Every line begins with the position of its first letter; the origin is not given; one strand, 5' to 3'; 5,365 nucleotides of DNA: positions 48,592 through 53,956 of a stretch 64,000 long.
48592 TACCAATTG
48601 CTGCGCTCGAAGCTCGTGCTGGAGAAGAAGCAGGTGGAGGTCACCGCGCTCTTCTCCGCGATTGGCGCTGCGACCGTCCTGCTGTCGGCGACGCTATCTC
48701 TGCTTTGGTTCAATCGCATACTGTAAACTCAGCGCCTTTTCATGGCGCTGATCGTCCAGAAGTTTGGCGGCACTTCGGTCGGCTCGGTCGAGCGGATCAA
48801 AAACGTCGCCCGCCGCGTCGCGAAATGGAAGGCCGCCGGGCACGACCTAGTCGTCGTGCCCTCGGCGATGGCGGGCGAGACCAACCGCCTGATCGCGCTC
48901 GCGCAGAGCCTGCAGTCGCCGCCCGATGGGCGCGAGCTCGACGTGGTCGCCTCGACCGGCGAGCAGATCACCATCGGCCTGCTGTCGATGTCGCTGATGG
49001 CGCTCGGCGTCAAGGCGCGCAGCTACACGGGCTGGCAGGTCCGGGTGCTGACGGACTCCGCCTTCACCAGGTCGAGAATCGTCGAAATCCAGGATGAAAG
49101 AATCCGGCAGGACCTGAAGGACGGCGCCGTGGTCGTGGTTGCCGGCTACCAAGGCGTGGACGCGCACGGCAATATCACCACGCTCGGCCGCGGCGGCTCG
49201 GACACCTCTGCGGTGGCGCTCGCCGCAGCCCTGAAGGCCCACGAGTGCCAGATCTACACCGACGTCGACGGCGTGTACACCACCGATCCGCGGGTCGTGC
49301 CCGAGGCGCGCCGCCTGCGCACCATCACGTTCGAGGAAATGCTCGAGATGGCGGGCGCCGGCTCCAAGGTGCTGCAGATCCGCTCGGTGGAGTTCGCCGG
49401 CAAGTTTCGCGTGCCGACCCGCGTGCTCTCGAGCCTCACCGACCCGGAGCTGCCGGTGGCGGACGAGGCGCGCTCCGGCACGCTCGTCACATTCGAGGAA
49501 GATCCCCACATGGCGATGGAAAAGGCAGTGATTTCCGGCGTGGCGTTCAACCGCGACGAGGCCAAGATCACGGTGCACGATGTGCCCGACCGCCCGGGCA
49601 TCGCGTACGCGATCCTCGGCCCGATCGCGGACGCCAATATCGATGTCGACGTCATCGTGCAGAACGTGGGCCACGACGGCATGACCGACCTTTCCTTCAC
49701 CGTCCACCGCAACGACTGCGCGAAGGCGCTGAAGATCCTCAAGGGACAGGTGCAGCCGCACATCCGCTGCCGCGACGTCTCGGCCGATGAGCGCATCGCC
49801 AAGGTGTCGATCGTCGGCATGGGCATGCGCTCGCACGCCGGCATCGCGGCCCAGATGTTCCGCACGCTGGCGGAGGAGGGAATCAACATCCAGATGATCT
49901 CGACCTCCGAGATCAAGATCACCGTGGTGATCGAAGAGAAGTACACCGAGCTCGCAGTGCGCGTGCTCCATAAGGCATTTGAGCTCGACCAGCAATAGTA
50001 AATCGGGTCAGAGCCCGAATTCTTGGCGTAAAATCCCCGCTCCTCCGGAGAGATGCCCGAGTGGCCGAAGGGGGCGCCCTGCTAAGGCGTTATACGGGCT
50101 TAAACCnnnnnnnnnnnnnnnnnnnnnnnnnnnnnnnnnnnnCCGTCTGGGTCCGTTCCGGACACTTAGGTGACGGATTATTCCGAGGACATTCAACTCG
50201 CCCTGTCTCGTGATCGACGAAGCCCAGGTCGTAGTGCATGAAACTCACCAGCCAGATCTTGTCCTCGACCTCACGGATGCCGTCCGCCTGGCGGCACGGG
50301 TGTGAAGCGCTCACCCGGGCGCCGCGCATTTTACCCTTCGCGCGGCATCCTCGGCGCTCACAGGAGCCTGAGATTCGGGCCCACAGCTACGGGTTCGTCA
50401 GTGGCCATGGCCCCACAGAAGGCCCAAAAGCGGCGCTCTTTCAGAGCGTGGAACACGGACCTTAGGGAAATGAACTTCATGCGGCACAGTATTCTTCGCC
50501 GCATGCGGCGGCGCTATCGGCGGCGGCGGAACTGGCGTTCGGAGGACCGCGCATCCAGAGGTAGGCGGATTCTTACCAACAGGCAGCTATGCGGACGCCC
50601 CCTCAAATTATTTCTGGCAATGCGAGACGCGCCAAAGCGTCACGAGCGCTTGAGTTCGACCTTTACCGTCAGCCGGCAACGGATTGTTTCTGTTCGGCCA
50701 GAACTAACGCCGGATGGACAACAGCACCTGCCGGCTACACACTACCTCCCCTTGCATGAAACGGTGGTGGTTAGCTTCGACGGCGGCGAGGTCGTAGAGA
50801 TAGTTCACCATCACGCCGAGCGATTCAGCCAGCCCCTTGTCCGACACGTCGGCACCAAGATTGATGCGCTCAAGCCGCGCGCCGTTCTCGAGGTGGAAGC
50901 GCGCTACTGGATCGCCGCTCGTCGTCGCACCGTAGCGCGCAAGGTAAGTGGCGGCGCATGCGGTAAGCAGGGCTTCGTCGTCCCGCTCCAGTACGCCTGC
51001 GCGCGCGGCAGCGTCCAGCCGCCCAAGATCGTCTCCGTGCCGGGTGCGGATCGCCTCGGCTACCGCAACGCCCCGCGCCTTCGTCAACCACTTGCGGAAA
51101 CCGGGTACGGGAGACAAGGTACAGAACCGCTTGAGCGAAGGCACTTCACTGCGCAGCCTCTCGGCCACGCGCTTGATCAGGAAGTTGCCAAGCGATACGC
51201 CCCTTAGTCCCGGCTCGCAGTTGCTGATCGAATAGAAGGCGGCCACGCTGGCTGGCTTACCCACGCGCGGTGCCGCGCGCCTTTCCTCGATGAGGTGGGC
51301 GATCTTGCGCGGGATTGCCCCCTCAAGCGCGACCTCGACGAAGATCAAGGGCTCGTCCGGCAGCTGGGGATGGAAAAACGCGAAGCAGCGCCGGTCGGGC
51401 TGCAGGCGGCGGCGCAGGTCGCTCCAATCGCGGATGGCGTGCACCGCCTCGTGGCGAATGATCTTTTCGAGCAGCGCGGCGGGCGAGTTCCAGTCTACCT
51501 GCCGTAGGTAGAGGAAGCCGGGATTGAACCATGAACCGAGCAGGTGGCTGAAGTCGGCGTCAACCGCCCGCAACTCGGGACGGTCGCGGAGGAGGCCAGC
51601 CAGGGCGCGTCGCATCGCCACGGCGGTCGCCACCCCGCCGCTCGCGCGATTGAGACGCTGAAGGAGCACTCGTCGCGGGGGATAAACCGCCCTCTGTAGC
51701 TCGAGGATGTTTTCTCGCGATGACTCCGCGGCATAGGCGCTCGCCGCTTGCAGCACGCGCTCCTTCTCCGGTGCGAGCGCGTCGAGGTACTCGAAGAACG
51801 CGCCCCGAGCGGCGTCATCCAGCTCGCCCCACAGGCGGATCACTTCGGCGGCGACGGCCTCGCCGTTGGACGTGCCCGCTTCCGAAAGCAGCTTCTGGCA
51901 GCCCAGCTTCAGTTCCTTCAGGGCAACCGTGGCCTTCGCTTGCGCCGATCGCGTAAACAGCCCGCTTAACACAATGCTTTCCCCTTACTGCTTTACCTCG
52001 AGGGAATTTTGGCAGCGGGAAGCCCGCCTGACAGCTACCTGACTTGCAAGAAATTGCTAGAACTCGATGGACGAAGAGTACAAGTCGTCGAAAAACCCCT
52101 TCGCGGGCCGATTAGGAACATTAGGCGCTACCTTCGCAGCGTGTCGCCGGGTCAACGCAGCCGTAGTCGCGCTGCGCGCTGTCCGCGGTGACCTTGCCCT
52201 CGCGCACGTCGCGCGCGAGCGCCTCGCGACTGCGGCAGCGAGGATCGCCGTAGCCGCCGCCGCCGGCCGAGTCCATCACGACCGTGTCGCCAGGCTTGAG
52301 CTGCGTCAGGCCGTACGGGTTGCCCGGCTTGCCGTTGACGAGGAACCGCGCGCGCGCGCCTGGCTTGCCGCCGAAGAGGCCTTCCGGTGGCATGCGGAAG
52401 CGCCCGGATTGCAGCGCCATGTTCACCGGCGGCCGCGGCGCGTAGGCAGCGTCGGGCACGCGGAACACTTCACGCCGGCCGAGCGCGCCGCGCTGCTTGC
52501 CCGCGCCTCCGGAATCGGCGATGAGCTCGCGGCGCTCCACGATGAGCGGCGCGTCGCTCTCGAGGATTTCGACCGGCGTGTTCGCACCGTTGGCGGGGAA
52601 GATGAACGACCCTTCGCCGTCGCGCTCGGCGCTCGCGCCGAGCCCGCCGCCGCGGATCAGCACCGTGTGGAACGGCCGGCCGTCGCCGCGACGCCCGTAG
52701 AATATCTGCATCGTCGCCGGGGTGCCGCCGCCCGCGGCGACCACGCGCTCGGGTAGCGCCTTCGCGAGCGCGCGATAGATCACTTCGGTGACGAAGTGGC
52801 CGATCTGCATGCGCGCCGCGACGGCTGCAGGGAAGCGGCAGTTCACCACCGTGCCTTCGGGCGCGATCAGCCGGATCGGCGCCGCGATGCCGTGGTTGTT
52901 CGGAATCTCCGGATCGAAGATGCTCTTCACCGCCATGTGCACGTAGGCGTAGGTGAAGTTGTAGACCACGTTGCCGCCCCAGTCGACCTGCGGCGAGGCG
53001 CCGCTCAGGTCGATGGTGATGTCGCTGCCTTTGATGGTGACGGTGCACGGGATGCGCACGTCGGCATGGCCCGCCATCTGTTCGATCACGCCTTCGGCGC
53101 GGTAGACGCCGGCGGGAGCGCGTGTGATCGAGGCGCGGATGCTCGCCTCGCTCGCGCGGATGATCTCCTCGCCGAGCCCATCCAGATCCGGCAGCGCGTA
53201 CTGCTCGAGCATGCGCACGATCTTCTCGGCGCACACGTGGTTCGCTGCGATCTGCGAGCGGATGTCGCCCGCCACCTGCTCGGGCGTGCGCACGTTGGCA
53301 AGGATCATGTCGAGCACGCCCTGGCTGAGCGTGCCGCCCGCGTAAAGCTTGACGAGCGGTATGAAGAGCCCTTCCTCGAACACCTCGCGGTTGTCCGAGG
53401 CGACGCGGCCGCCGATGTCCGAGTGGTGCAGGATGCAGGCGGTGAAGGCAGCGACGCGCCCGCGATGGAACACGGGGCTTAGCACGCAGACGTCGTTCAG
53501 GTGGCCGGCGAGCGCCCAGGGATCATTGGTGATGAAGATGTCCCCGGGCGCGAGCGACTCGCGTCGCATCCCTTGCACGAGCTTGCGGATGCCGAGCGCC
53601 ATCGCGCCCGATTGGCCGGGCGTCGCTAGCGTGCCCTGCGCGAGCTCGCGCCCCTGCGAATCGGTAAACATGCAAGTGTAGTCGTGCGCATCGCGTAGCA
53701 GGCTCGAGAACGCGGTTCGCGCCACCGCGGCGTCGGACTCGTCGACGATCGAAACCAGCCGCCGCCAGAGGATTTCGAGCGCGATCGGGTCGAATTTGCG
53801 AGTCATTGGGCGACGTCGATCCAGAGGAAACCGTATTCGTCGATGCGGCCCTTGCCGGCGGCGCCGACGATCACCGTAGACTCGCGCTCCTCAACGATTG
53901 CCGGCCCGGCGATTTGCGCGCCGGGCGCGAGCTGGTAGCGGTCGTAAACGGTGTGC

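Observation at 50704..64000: GntR-centred divergon with an unusual enzyme mix: hydantoinase A/B + malonyl-CoA decarboxylase versus thiolase, CoA ligase, epimerase, ACAD, split B12 mutase and CoxM/S-type molybdo-hydroxylase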

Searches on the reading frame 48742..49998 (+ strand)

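Call 6: search_protein_families(library=pfam, proteins=[window:48742-49998:+])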
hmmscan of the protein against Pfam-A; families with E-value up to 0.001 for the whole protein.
window:48742-49998:+ (418 aa): 4 families
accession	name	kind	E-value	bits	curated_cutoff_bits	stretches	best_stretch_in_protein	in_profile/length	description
PF00696.33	AA_kinase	-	6.3e-50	170.5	24.9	1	3-229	2-233/234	Amino acid kinase family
PF22468.2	ACT_9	-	1.2e-34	118.3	27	2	355-413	1-61/61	ACT domain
PF13840.12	ACT_7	-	1.1e-20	73.6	27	1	348-411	2-65/65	ACT domain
PF01842.31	ACT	-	1.3e-16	60.4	27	2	280-333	6-58/66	ACT domain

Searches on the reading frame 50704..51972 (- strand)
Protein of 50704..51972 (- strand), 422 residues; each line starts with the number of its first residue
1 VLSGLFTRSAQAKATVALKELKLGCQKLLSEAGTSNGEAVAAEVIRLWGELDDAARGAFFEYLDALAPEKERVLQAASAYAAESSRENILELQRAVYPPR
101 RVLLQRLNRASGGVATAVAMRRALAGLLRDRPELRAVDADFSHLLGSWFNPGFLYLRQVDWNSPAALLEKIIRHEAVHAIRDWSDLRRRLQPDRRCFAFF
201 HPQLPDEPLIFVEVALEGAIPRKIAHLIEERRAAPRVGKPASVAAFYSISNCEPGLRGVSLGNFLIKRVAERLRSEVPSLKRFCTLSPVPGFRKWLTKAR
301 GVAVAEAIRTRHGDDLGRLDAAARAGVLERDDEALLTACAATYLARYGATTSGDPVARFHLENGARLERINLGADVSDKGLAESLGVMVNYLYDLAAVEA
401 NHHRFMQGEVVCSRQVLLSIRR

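Call 3: search_protein_families(library=pfam, proteins=[window:50704-51972:-])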
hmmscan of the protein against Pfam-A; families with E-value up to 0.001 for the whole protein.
window:50704-51972:- (422 aa): 2 families
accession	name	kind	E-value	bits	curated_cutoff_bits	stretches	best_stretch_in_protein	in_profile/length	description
PF05292.17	MCD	-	5.4e-90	301.9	23.2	1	152-394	1-253/253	Malonyl-CoA decarboxylase C-terminal domain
PF17408.7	MCD_N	-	2.3e-22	79.4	22.4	1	67-149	2-85/85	Malonyl-CoA decarboxylase N-terminal domain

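Call 7: search_protein_families(library=ncbifam, proteins=[window:50704-51972:-])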
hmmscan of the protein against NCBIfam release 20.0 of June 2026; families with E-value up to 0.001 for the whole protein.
window:50704-51972:- (422 aa): 0 families

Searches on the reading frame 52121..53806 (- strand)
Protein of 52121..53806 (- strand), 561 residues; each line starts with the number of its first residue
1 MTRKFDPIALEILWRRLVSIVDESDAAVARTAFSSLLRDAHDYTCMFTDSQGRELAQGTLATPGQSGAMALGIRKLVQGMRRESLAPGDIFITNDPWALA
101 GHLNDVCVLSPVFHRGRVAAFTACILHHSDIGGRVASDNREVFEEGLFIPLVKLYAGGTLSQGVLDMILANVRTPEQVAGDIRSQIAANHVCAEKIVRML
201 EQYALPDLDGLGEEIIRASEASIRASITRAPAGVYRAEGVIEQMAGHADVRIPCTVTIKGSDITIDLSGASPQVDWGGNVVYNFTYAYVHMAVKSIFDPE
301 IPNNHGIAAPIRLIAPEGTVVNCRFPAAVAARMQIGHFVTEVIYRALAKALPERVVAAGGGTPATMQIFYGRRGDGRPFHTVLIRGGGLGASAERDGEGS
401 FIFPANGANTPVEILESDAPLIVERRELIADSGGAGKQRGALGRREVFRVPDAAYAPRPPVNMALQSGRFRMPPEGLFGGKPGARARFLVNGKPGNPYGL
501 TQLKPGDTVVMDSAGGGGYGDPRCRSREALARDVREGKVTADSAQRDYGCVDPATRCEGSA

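Call 3: search_protein_families(library=pfam, proteins=[window:52121-53806:-])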
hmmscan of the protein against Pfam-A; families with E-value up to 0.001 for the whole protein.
window:52121-53806:- (561 aa): 1 family
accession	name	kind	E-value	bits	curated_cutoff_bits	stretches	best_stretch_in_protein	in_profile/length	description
PF02538.19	Hydantoinase_B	-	6.2e-149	497.2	26.8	1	6-522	1-519/519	Hydantoinase B/oxoprolinase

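Call 7: search_protein_families(library=ncbifam, proteins=[window:52121-53806:-])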
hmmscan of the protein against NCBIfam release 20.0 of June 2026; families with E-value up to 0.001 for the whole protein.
window:52121-53806:- (561 aa): 2 families
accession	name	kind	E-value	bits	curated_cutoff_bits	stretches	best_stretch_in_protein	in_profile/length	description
NF050157.1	CapLactmsBetCapB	equivalog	3.2e-67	227.1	1000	2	6-443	2-447/577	caprolactamase subunit beta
NF042976.1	AcphenoCarb_ApcD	equivalog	8.2e-30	103.7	1500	1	4-449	28-488/685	acetophenone carboxylase subunit delta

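Call 53: find_homologous_proteins(query=window:52121-53803:-, max_evalue=1e-20)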
Query window:52121-53803:- (560 aa): 5279 proteins with E <= 1e-20 among 8000 candidates; the best 120 are listed.
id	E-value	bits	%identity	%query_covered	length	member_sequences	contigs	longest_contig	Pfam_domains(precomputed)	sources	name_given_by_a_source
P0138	0.0e+0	1264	100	100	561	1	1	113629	PF02538.20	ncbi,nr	ncbi:MAG TPA: hydantoinase B/oxoprolinase family protein [Burkholderiales bacterium]|nr:hydantoinase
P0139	0.0e+0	1189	96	98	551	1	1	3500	PF02538.20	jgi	jgi:N-methylhydantoinase B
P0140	0.0e+0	1186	96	98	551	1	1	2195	PF02538.20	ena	-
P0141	0.0e+0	1180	95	98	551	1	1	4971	PF02538.20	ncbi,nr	ncbi:MAG TPA: hydantoinase B/oxoprolinase family protein [Burkholderiales bacterium]|nr:hydantoinase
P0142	0.0e+0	1128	90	99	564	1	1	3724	PF02538.20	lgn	-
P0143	0.0e+0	1115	90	98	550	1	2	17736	PF02538.20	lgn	-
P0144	0.0e+0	1111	90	97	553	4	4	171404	PF02538.20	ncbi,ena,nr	ncbi:MAG: hydantoinase [Betaproteobacteria bacterium RIFCSPLOWO2_12_FULL_65_14]|nr:MAG: hydantoinase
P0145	0.0e+0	1098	88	97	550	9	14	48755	PF02538.20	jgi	jgi:N-methylhydantoinase B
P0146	0.0e+0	1098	88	97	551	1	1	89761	PF02538.20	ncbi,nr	ncbi:MAG: hydantoinase B/oxoprolinase family protein [Betaproteobacteria bacterium]|nr:MAG: hydantoi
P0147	0.0e+0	1094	88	97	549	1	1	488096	PF02538.20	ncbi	-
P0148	0.0e+0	1094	87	98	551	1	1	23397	PF02538.20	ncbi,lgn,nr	ncbi:MAG TPA: hydantoinase B/oxoprolinase family protein [Burkholderiales bacterium]|nr:hydantoinase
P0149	0.0e+0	1092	88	97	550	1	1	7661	PF02538.20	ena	-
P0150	0.0e+0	1084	87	98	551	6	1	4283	PF02538.20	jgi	-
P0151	0.0e+0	1080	88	97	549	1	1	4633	PF02538.20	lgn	-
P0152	0.0e+0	1079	87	97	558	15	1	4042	PF02538.20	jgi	jgi:N-methylhydantoinase B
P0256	0.0e+0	1020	80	98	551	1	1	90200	PF02538.20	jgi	jgi:N-methylhydantoinase B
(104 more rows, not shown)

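Call 54: find_encoding_contigs(protein=P0138, flank=10000, max_places=3)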
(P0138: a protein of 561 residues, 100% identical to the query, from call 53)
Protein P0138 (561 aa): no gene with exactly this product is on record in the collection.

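Call 55: find_encoding_contigs(protein=P0144, flank=10000, max_places=2)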
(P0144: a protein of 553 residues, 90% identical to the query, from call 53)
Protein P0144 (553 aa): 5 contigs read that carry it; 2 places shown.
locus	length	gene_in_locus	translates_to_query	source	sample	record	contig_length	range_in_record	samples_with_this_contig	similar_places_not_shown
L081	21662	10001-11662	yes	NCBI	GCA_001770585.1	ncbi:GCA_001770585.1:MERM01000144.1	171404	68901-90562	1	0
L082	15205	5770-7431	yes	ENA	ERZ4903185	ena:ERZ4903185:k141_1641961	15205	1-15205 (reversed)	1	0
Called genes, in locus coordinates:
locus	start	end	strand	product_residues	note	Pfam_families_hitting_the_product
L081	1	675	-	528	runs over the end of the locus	PF01642:MM_CoA_mutase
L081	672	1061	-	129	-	PF02310:B12-binding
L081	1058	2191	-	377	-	PF02771:Acyl-CoA_dh_N, PF02770:Acyl-CoA_dh_M, PF00441:Acyl-CoA_dh_1, PF08028:Acyl-CoA_dh_2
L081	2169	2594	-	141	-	PF00903:Glyoxalase, PF13669:Glyoxalase_4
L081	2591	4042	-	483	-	PF00501:AMP-binding, PF13193:AMP-binding_C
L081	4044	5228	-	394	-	PF00108:Thiolase_N, PF02803:Thiolase_C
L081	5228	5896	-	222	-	PF00392:GntR, PF07729:FCD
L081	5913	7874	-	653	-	PF02737:3HCDH_N, PF00725:3HCDH (weak), PF00378:ECH_1, PF16113:ECH_2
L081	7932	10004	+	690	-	PF05378:Hydant_A_N, PF01968:Hydantoinase_A, PF19278:Hydant_A_C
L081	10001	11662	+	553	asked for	PF02538:Hydantoinase_B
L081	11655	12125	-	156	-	PF13545:HTH_Crp_2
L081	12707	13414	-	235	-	PF00106:adh_short, PF08659:KR (faint), PF13561:adh_short_C2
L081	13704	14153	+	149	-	PF00571:CBS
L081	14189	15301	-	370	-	PF19580:Exo_endo_phos_3, PF03372:Exo_endo_phos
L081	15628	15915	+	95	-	-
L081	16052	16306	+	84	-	-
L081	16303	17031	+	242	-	PF00691:OmpA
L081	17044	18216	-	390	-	PF01717:Meth_synt_2 (faint)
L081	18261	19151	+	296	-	PF00089:Trypsin, PF13365:Trypsin_2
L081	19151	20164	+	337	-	PF20030:bpMoxR, PF00158:Sigma54_activat (weak), PF07726:AAA_3, PF07728:AAA_5, PF17863:AAA_lid_2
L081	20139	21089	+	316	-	PF01882:DUF58, PF13519:VWA_2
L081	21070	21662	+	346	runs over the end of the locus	PF07584:BatA (weak), PF00092:VWA, PF13519:VWA_2, PF00092:VWA (weak)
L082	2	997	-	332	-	?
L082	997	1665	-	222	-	PF00392:GntR, PF07729:FCD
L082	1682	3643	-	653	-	PF02737:3HCDH_N, PF00725:3HCDH (weak), PF00378:ECH_1, PF16113:ECH_2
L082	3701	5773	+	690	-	PF05378:Hydant_A_N, PF01968:Hydantoinase_A, PF19278:Hydant_A_C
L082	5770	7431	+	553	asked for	PF02538:Hydantoinase_B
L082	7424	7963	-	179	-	PF13545:HTH_Crp_2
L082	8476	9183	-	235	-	PF00106:adh_short, PF08659:KR (faint), PF13561:adh_short_C2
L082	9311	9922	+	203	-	PF00571:CBS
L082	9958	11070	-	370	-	PF19580:Exo_endo_phos_3, PF03372:Exo_endo_phos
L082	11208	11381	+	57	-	-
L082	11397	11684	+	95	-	-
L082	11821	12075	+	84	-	-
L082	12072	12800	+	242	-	PF00691:OmpA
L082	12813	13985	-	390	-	PF01717:Meth_synt_2 (faint)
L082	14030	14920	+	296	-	PF00089:Trypsin, PF13365:Trypsin_2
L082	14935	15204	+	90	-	?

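Call 56: find_encoding_contigs(protein=P0256, flank=10000, max_places=2)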
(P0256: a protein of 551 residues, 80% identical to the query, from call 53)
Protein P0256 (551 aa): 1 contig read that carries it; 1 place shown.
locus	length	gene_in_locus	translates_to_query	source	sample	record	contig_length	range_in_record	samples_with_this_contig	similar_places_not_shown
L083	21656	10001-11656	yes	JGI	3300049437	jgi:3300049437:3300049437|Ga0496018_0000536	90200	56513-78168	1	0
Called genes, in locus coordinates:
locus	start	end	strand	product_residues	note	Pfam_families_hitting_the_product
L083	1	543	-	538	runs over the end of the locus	PF01642:MM_CoA_mutase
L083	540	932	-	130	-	PF02310:B12-binding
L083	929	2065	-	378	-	PF02771:Acyl-CoA_dh_N, PF02770:Acyl-CoA_dh_M, PF00441:Acyl-CoA_dh_1, PF08028:Acyl-CoA_dh_2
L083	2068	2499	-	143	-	PF00903:Glyoxalase, PF13669:Glyoxalase_4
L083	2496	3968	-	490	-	PF00501:AMP-binding, PF13193:AMP-binding_C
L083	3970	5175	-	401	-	PF00108:Thiolase_N, PF02803:Thiolase_C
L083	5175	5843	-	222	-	PF00392:GntR, PF07729:FCD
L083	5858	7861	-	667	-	PF02737:3HCDH_N, PF00725:3HCDH (weak), PF00378:ECH_1, PF16113:ECH_2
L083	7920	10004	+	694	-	PF05378:Hydant_A_N, PF01968:Hydantoinase_A, PF19278:Hydant_A_C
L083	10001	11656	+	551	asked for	PF02538:Hydantoinase_B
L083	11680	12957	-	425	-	PF01208:URO-D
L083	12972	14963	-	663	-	PF01011:PQQ, PF13570:Beta-prop_ACSF4 (faint), PF13360:PQQ_2 (weak)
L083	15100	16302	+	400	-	PF07690:MFS_1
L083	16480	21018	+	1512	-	PF00070:Pyr_redox (faint), PF00890:FAD_binding_2 (weak), PF12831:FAD_oxidored (weak), PF13450:NAD_binding_8 (weak), PF14691:Fer4_20, PF07992:Pyr_redox_2, PF00890:FAD_binding_2, PF13450:NAD_binding_8 (weak), +11 more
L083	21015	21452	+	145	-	PF02662:FlpD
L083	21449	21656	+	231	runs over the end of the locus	PF12225:DUF5981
